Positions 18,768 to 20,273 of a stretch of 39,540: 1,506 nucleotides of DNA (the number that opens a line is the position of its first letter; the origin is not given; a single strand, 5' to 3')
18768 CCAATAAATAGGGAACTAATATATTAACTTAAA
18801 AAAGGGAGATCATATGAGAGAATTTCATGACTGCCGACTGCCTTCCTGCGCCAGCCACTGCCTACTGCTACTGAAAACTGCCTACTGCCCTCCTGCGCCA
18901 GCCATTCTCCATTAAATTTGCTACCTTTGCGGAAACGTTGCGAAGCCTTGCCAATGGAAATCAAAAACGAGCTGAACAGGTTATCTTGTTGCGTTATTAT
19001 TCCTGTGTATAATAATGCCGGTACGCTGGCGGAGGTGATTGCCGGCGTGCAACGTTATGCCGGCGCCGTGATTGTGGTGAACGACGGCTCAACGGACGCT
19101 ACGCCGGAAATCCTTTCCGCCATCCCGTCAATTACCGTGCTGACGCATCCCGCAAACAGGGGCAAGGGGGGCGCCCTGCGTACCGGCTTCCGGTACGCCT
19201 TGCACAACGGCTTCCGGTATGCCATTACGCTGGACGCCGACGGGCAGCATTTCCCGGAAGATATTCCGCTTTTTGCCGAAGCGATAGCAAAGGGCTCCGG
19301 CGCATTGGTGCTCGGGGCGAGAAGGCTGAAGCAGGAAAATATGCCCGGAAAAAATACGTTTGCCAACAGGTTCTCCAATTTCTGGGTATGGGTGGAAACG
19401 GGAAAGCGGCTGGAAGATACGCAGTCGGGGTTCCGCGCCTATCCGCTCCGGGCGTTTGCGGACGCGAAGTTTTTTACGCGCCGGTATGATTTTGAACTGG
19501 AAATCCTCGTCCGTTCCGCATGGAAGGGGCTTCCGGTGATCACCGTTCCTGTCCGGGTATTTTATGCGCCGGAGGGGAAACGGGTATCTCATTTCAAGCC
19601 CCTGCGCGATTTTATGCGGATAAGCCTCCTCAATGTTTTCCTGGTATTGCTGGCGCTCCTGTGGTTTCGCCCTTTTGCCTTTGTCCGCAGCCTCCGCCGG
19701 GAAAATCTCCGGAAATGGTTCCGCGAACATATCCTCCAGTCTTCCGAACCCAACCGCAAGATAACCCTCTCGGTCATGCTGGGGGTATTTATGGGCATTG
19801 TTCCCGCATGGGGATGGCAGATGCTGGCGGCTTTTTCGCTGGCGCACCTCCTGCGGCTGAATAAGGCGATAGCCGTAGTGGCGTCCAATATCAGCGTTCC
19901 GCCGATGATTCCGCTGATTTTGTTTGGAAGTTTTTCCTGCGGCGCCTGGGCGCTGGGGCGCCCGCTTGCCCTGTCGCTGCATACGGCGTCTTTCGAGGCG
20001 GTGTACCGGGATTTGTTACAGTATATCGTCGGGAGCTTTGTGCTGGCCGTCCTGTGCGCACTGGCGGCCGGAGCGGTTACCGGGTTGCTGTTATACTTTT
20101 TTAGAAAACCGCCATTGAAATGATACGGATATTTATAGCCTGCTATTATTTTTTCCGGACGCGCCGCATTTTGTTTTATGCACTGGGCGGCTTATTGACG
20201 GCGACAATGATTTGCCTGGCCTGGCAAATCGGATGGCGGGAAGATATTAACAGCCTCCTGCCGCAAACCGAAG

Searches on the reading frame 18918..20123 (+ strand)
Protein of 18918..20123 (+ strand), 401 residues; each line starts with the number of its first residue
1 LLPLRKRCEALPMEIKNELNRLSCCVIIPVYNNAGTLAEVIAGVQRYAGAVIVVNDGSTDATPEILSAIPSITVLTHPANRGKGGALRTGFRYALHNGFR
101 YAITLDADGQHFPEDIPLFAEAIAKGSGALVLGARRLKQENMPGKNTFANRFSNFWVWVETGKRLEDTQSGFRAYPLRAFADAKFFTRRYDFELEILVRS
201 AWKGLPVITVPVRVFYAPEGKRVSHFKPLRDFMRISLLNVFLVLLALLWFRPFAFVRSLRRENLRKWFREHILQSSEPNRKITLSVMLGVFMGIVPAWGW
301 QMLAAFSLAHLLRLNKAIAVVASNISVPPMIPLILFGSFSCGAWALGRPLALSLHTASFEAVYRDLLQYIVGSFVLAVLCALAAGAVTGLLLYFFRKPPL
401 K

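Call 55: search_protein_families(library=pfam, proteins=[window:18918-20123:+], max_evalue=0.001)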
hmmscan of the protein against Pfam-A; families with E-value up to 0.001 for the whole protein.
window:18918-20123:+ (401 aa): 3 families
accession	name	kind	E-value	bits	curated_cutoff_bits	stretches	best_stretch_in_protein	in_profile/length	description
PF00535.33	Glycos_transf_2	-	4.2e-26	92.3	23.3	1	25-173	1-152/168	Glycosyl transferase family 2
PF09835.14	DUF2062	-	1.5e-18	67.6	27.4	1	264-394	4-140/147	Uncharacterized protein conserved in bacteria (DUF2062)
PF13704.12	Glyco_tranf_2_4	-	0.00065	20.6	27.5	0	32-108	2-81/98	Glycosyl transferase family 2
